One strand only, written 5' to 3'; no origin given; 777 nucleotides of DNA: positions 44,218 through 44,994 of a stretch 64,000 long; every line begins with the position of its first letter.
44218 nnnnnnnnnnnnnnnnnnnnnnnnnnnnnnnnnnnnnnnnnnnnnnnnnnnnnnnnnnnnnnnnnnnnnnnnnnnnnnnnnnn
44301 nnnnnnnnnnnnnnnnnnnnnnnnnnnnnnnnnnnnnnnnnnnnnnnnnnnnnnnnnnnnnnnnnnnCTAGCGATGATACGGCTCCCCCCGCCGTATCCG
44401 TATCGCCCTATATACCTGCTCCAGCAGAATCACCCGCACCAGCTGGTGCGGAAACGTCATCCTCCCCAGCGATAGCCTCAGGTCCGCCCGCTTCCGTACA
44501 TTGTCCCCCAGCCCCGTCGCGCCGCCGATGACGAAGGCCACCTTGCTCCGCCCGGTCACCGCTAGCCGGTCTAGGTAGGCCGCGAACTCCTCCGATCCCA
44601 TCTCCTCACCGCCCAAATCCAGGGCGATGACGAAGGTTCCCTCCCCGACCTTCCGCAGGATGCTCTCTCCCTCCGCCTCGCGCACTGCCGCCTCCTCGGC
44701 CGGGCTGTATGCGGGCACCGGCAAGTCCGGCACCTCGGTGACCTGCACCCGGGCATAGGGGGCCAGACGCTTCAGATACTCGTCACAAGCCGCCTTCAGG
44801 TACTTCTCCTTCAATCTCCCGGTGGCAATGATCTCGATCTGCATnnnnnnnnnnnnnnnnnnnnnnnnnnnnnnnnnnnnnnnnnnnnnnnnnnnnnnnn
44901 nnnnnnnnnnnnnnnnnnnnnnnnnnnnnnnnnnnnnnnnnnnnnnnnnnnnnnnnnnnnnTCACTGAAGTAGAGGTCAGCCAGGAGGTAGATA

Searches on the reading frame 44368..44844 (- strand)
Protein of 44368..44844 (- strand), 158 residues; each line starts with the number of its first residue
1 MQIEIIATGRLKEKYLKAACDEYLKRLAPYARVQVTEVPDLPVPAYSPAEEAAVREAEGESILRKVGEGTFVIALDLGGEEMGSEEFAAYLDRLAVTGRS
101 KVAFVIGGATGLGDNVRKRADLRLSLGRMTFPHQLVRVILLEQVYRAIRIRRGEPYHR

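Call 57: find_homologous_proteins(query=window:44368-44844:-)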
Query window:44368-44844:- (158 aa): 5229 proteins with E <= 0.001 among 5427 candidates; the best 120 are listed.
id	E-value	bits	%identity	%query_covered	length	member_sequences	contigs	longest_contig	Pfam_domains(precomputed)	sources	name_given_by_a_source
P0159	2.1e-95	334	100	100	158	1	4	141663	PF02590.23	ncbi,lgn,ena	ncbi:MAG: 23S rRNA (pseudouridine(1915)-N(3))-methyltransferase RlmH [Bacillota bacterium]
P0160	8.1e-53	196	58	100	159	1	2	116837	PF02590.23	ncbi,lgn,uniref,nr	ncbi:23S rRNA (pseudouridine1915-N3)-methyltransferase [Pullulanibacillus pueri]|uniref:Ribosomal RN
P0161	9.4e-53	196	60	100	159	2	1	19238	PF02590.23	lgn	-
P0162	1.7e-51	192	59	97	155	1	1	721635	PF02590.23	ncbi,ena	-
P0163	2.3e-51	192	59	100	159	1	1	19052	PF02590.23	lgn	-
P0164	6.1e-51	190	58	100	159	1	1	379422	PF02590.23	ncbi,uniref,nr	ncbi:23S rRNA (pseudouridine(1915)-N(3))-methyltransferase RlmH [Lentibacillus jeotgali]|uniref:23S 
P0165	7.5e-51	190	58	100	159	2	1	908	PF02590.23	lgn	-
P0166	8.2e-51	190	59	100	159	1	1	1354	PF02590.23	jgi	jgi:23S rRNA (pseudouridine1915-N3)-methyltransferase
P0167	8.6e-51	190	59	100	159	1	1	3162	PF02590.23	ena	-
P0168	9.4e-51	190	57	100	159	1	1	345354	PF02590.23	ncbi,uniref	ncbi:23S rRNA (pseudouridine(1915)-N(3))-methyltransferase RlmH [Lentibacillus salinarum]|uniref:Rib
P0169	1.4e-50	189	59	99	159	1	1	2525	PF02590.23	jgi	-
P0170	2.0e-50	189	57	100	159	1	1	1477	PF02590.23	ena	-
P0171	2.1e-50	188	57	100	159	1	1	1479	PF02590.23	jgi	-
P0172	2.2e-50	188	57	100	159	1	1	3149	PF02590.23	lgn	-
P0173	2.7e-50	188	59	100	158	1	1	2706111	PF02590.23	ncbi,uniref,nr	ncbi:23S rRNA (pseudouridine(1915)-N(3))-methyltransferase RlmH [Staphylospora marina]|uniref:23S rR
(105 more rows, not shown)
